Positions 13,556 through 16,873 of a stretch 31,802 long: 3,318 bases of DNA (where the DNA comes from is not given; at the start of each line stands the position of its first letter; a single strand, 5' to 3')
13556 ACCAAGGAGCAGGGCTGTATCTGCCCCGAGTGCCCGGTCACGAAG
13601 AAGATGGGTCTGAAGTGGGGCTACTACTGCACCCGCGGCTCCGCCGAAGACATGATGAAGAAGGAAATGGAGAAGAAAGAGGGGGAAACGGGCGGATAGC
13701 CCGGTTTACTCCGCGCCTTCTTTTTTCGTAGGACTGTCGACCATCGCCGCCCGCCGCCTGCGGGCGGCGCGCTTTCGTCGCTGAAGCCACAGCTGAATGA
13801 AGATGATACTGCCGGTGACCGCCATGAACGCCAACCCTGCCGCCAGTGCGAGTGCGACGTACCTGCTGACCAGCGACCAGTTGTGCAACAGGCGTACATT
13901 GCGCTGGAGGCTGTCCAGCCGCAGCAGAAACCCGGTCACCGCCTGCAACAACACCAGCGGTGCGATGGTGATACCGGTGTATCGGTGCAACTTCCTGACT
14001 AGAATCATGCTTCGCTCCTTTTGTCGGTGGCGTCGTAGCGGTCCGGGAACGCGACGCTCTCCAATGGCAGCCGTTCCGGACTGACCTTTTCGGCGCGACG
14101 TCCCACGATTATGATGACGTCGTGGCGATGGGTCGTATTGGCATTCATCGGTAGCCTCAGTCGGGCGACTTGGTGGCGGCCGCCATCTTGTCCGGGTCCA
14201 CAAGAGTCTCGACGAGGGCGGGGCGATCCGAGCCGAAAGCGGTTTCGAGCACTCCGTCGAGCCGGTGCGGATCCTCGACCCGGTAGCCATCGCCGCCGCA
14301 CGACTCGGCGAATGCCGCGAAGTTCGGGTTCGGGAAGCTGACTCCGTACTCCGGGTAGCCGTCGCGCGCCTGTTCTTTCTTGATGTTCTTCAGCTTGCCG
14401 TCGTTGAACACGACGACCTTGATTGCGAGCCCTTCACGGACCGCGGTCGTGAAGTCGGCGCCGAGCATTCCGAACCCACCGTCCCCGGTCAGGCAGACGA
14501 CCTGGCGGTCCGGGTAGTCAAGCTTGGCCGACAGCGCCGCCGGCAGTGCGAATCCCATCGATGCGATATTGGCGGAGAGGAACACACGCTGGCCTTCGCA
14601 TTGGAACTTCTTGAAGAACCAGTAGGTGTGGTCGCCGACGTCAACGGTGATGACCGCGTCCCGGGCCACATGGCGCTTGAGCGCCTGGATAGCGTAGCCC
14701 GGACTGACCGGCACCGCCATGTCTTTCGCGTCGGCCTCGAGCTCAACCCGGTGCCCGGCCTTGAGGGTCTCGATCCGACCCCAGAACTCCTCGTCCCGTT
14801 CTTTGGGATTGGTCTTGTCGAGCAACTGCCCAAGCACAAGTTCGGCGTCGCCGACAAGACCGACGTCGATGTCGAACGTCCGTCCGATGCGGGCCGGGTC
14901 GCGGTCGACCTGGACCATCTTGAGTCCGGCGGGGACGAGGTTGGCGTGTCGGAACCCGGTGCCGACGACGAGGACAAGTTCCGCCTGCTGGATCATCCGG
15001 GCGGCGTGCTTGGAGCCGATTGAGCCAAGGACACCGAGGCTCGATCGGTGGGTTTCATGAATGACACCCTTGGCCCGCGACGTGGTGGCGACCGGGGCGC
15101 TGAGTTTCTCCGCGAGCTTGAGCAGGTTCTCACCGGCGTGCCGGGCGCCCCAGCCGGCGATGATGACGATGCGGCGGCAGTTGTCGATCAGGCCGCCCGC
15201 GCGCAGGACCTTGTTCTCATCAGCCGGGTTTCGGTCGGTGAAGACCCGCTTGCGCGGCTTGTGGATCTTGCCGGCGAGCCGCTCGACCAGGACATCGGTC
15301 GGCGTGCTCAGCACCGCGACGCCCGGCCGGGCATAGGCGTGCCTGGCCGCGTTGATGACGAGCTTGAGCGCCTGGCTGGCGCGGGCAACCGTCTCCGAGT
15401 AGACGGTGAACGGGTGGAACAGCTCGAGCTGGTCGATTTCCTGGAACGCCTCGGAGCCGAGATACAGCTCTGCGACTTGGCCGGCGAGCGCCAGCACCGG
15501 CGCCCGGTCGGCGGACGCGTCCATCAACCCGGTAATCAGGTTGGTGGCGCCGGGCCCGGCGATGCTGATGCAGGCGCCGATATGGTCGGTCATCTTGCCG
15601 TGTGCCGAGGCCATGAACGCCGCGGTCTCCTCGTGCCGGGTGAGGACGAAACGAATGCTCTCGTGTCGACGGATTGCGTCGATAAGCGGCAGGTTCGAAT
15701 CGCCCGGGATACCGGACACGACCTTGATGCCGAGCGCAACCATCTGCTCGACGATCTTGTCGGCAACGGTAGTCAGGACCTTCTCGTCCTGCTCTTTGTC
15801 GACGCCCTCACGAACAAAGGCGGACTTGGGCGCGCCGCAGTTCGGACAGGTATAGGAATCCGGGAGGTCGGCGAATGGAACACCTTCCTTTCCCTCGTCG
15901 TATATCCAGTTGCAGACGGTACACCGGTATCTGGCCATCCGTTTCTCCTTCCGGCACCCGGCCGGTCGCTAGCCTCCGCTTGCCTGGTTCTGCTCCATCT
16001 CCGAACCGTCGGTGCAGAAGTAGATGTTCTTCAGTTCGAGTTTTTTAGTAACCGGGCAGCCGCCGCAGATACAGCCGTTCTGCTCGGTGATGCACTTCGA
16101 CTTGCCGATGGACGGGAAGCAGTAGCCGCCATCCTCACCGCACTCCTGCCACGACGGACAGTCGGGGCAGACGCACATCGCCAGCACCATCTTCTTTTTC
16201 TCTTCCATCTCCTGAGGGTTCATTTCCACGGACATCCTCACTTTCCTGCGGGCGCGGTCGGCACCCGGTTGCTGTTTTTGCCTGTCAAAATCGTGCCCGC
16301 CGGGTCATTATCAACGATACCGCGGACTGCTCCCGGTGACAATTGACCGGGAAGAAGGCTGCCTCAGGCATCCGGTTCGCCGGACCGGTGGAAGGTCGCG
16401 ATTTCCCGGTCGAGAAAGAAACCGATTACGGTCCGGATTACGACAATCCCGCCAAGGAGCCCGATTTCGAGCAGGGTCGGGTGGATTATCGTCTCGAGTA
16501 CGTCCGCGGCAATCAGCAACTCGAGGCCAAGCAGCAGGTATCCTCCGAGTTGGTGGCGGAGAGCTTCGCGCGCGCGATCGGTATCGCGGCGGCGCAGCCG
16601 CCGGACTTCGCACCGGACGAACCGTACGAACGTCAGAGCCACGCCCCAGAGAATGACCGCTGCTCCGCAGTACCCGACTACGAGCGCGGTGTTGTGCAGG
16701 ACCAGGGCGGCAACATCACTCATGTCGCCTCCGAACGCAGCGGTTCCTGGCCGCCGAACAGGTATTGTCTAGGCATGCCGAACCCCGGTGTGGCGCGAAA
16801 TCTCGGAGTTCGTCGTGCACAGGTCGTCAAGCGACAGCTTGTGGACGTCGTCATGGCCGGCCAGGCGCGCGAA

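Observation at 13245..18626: Candidate undescribed redox system: three 10-Cys DUF2769-like proteins paired with two different rubredoxin-fused enzymes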

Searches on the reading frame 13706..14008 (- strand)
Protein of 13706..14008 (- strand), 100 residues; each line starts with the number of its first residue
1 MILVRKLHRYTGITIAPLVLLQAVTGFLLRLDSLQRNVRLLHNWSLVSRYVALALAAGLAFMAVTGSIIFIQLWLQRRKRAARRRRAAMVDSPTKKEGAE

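Call 3: search_protein_families(library=pfam, proteins=[window:13706-14008:-], max_evalue=0.01)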
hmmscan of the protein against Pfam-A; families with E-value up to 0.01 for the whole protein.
window:13706-14008:- (100 aa): 2 families
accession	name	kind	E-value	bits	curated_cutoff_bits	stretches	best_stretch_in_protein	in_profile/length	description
PF03929.21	PepSY_TM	-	9.7e-05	22.8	28.8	1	6-29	2-25/295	PepSY-associated TM region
PF14358.11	DUF4405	-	0.00078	20.4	26.7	0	51-76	2-27/66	Domain of unknown function (DUF4405)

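Call 4: search_protein_families(library=ncbifam, proteins=[window:13706-14008:-], max_evalue=0.01)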
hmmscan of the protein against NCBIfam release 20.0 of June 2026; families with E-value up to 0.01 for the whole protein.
window:13706-14008:- (100 aa): 0 families

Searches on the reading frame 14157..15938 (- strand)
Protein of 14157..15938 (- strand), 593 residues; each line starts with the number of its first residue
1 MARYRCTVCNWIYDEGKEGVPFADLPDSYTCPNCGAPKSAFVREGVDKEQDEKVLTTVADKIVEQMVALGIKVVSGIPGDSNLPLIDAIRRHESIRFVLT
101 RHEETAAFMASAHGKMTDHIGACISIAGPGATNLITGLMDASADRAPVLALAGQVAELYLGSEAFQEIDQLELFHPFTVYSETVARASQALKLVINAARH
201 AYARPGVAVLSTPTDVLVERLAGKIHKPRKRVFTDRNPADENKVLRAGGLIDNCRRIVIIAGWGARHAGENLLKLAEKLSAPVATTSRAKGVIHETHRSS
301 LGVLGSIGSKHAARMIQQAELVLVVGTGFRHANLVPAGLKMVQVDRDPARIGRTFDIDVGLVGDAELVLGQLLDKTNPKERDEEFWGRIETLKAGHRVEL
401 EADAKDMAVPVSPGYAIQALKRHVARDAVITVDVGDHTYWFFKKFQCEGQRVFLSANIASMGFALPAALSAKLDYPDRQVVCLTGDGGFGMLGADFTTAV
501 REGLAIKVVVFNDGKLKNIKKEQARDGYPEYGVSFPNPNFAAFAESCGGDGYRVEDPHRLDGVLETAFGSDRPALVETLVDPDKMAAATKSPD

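Call 3: search_protein_families(library=pfam, proteins=[window:14157-15938:-], max_evalue=0.01)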
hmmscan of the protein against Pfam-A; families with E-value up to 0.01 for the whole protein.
window:14157-15938:- (593 aa): 5 families
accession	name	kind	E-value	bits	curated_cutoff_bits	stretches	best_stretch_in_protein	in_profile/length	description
PF02775.26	TPP_enzyme_C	-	2.1e-37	128.7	21.9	1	433-577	1-150/151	Thiamine pyrophosphate enzyme, C-terminal TPP binding domain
PF02776.23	TPP_enzyme_N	-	7.8e-35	119.7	26.8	1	57-173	2-119/119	Thiamine pyrophosphate enzyme, N-terminal TPP binding domain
PF00205.28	TPP_enzyme_M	-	3.9e-32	111.2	30.4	1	249-372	6-137/137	Thiamine pyrophosphate enzyme, central domain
PF00301.25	Rubredoxin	-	1.5e-09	38.1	23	1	3-41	1-47/47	Rubredoxin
PF09845.14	OapC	-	0.0017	19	23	1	5-86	3-57/133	Origin-associated protein OapC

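Call 4: search_protein_families(library=ncbifam, proteins=[window:14157-15938:-], max_evalue=0.01)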
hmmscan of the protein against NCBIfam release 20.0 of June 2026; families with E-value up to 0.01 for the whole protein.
window:14157-15938:- (593 aa): 56 families (the best 25 are shown)
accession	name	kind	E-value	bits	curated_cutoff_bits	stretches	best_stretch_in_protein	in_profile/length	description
NF006377.0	PRK08611.1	equivalog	1.3e-140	469.7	742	1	57-585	5-534/576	pyruvate oxidase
NF005114.0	PRK06546.1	equivalog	1.1e-112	377.4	893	1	56-585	3-534/578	pyruvate dehydrogenase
NF005040.0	PRK06457.1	equivalog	1.5e-109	366.8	788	1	56-585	2-523/549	pyruvate dehydrogenase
NF006187.0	PRK08322.1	equivalog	5.1e-109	365.2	509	1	57-581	3-529/548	acetolactate synthase large subunit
NF006591.0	PRK09124.1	equivalog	1.9e-108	363.2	792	1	56-586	3-535/574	ubiquinone-dependent pyruvate dehydrogenase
NF006129.0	PRK08273.1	equivalog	1.6e-101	340.3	724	1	56-583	3-548/598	thiamine pyrophosphate-requiring protein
TIGR02720.1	pyruv_oxi_spxB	equivalog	2.5e-101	339.8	637.85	1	63-578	6-529/575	pyruvate oxidase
TIGR00118.1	acolac_lg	equivalog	1.9e-96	323.8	538.35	1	58-583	3-537/557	biosynthetic-type acetolactate synthase large subunit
NF006052.0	PRK08199.1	subfamily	3.8e-96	322.6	539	1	54-588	6-545/559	thiamine pyrophosphate protein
NF004919.0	PRK06276.1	equivalog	1.4e-94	317.5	866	1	59-585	4-543/582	acetolactate synthase large subunit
NF006378.0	PRK08617.1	equivalog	4.7e-92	309.1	510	1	53-581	5-539/556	acetolactate synthase AlsS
NF004710.0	PRK06048.1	equivalog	1.6e-87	294.3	976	1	56-583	8-540/561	acetolactate synthase large subunit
NF005860.0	PRK07789.1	equivalog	1.4e-86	291.1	881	1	49-585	27-583/615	acetolactate synthase large subunit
NF006122.0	PRK08266.1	subfamily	9.3e-86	288.4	571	1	56-587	4-531/543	hypothetical protein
NF006016.1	PRK08155.1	equivalog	6.9e-84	282.2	870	1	57-584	4-536/554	acetolactate synthase large subunit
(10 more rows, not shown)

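Call 95: search_solved_structures(query=window:14157-15938:-, max_evalue=1e-30)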
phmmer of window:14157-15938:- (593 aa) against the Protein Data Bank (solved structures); distinct sequences matched with E-value up to 1e-30: 63 (the best 60 are shown).
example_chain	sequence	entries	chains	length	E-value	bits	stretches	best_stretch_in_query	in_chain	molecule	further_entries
3eya_A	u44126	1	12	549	3e-81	276.9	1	57-586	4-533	Pyruvate dehydrogenase [cytochrome]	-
3ey9_A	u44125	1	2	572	3.6e-81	276.7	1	57-586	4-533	Pyruvate dehydrogenase [cytochrome]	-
1pox_A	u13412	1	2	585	1.7e-69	238.1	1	62-589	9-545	PYRUVATE OXIDASE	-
4fee_A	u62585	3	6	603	2.2e-69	237.7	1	61-589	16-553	Pyruvate oxidase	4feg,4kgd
2ez4_A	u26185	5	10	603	3e-69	237.3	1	61-589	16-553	Pyruvate oxidase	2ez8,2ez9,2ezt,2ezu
1pow_A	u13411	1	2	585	3.3e-69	237.2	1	62-589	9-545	PYRUVATE OXIDASE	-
9ev6_A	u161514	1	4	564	4.5e-69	236.7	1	58-586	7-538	Thiamine pyrophosphate-requiring enzymes [acetolactate synthase, pyruvate dehydrogenase (C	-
9ev3_A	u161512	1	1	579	5.5e-69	236.4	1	58-586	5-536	Thiamine pyrophosphate-requiring enzymes [acetolactate synthase, pyruvate dehydrogenase (C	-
6haf_A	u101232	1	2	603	5.8e-69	236.4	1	61-589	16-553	Pyruvate oxidase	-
1y9d_A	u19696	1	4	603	7.9e-69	235.9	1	61-589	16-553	Pyruvate oxidase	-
9ev4_A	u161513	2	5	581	1.3e-68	235.2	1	57-586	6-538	Thiamine pyrophosphate-requiring enzymes [acetolactate synthase, pyruvate dehydrogenase (C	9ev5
13bb_A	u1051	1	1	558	1.2e-66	228.7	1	58-585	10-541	acetolactate synthase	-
6lpi_A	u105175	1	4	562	6.5e-66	226.3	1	57-584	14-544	Acetolactate synthase isozyme 1 large subunit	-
1v5e_A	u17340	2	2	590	1.4e-65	225.1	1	66-572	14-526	Pyruvate oxidase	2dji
1v5f_A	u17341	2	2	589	1.6e-65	225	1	66-572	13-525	Pyruvate oxidase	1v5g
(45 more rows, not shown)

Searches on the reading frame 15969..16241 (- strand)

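Call 3: search_protein_families(library=pfam, proteins=[window:15969-16241:-], max_evalue=0.01)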
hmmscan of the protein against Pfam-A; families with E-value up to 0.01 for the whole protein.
window:15969-16241:- (90 aa): 1 family
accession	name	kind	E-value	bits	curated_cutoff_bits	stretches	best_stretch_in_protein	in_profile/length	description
PF10967.13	DUF2769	-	7.5e-15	55.7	22.8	1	23-77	1-57/57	Protein of unknown function (DUF2769)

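Call 4: search_protein_families(library=ncbifam, proteins=[window:15969-16241:-], max_evalue=0.01)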
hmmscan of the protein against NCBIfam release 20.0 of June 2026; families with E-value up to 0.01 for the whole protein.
window:15969-16241:- (90 aa): 0 families

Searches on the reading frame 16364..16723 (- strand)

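Call 3: search_protein_families(library=pfam, proteins=[window:16364-16723:-], max_evalue=0.01)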
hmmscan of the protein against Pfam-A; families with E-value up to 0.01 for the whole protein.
window:16364-16723:- (119 aa): 1 family
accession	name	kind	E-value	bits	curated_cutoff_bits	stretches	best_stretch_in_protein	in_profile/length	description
PF07784.16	DUF1622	-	1.1e-24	86.7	24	1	28-108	2-78/78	Protein of unknown function (DUF1622)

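Call 4: search_protein_families(library=ncbifam, proteins=[window:16364-16723:-], max_evalue=0.01)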
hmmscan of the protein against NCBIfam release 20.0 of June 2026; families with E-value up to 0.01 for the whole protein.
window:16364-16723:- (119 aa): 0 families
